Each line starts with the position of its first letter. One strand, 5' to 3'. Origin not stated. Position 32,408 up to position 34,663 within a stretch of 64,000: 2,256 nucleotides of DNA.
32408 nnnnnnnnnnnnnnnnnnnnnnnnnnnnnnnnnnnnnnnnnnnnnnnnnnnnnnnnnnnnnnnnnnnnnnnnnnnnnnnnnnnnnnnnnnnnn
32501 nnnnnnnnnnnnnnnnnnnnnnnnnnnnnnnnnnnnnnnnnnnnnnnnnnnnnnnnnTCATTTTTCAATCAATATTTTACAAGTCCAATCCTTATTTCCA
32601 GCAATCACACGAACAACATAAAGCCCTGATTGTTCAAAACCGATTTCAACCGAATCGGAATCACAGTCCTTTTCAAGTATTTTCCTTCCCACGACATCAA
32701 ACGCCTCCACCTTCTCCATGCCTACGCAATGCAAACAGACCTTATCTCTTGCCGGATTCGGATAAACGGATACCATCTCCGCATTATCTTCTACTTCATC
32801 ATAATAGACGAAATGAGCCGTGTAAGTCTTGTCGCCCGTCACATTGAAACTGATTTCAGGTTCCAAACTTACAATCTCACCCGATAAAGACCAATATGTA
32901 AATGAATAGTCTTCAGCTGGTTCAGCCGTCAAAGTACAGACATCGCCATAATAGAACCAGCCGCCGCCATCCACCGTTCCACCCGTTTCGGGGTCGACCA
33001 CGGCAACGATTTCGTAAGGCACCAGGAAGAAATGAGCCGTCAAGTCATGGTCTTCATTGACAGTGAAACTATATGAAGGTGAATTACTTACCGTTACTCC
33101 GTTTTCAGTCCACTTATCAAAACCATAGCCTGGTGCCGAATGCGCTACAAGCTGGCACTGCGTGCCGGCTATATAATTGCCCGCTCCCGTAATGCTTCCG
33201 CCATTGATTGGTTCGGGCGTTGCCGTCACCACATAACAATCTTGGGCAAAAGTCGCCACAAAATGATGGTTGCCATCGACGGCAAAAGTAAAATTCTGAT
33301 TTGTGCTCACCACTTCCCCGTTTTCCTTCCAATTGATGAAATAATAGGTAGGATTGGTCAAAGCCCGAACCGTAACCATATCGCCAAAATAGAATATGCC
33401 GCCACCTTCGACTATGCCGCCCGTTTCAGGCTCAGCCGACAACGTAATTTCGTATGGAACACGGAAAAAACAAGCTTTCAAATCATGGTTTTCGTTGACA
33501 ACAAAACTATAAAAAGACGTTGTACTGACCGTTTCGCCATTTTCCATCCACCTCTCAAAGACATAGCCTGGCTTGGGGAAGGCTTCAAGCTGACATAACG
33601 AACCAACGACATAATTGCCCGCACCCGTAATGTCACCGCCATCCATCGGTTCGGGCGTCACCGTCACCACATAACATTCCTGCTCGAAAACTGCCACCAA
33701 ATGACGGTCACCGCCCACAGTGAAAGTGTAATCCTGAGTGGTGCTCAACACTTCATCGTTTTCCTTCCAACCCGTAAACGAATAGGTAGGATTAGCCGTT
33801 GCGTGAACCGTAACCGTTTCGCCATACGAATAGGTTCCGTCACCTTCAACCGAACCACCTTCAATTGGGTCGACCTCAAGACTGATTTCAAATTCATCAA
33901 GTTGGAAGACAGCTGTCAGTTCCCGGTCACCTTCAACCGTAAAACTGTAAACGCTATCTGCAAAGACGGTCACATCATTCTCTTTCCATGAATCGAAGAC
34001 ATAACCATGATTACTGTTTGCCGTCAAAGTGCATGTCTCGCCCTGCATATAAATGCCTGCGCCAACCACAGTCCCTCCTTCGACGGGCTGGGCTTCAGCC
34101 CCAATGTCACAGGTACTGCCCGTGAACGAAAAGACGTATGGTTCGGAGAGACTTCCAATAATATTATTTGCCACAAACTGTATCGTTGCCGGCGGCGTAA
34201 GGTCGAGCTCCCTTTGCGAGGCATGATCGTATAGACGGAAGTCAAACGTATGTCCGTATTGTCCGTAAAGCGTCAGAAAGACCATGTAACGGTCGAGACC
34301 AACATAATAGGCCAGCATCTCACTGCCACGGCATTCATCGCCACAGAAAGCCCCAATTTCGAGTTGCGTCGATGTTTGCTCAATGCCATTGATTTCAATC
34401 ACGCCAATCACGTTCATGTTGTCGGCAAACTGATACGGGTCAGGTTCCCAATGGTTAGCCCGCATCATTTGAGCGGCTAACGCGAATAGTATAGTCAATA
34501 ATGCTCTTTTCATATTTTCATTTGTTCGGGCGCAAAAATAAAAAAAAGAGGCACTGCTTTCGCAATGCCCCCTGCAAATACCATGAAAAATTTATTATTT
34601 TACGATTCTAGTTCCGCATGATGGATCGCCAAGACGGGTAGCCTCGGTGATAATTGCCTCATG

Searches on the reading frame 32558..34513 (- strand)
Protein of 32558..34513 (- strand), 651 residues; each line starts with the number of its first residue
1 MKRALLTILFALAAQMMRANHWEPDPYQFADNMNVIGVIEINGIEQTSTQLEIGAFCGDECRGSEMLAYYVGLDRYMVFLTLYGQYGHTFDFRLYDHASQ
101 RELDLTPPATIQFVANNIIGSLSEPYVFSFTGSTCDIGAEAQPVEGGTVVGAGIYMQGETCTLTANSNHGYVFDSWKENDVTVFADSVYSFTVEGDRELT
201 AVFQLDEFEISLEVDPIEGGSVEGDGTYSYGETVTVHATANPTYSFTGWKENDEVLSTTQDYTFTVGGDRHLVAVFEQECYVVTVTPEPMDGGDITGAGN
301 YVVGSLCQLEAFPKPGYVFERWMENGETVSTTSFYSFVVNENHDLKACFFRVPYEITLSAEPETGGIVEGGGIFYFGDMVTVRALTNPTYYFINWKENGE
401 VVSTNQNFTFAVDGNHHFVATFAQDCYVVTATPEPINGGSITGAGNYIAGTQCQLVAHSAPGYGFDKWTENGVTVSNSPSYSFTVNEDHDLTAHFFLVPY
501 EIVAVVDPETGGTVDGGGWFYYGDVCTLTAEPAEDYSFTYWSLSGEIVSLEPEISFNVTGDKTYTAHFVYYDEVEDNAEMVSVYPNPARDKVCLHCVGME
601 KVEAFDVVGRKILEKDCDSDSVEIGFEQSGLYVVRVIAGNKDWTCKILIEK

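Call 7: search_protein_families(library=ncbifam, proteins=[window:32558-34513:-], max_evalue=10)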
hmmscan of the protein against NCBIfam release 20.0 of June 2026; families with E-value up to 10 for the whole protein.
window:32558-34513:- (651 aa): 4 families
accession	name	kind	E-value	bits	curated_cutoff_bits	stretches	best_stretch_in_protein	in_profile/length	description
NF038113.1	T9SSA_dep_M36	equivalog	7e-08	31.1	885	1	567-649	781-868/869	T9SS-dependent M36 family metallopeptidase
TIGR02543.1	List_Bact_rpt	repeat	0.00011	22.5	20.95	2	460-495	3-40/44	TIGR02543 family repeat protein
TIGR04183.1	Por_Secre_tail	domain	0.00094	19.1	23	1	583-649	1-71/72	T9SS type A sorting domain-containing protein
NF033708.1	T9SS_Cterm_ChiA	domain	0.14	12.1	40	1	599-644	1-49/55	T9SS sorting signal type C domain-containing protein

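Call 22: search_protein_families(library=pfam, proteins=[window:32558-34513:-], max_evalue=0.001)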
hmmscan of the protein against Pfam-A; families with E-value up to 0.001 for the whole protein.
window:32558-34513:- (651 aa): 5 families
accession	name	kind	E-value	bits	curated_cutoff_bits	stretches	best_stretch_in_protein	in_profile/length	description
PF18998.6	Flg_new_2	-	3.2e-77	255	23.6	6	211-278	2-71/73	Divergent InlB B-repeat domain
PF09479.16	Flg_new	-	3.2e-11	43.6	27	0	218-274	8-64/65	Listeria-Bacteroides repeat domain (List_Bact_rpt)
PF16820.11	PKD_3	-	7.8e-08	32.5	26.3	0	394-419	36-61/68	PKD-like domain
PF19180.5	DUF5862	-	8.7e-08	32.4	33.3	0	438-459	17-38/68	Family of unknown function (DUF5862)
PF18962.6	Por_Secre_tail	-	7.4e-06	26.6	27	1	583-649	1-75/75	Secretion system C-terminal sorting domain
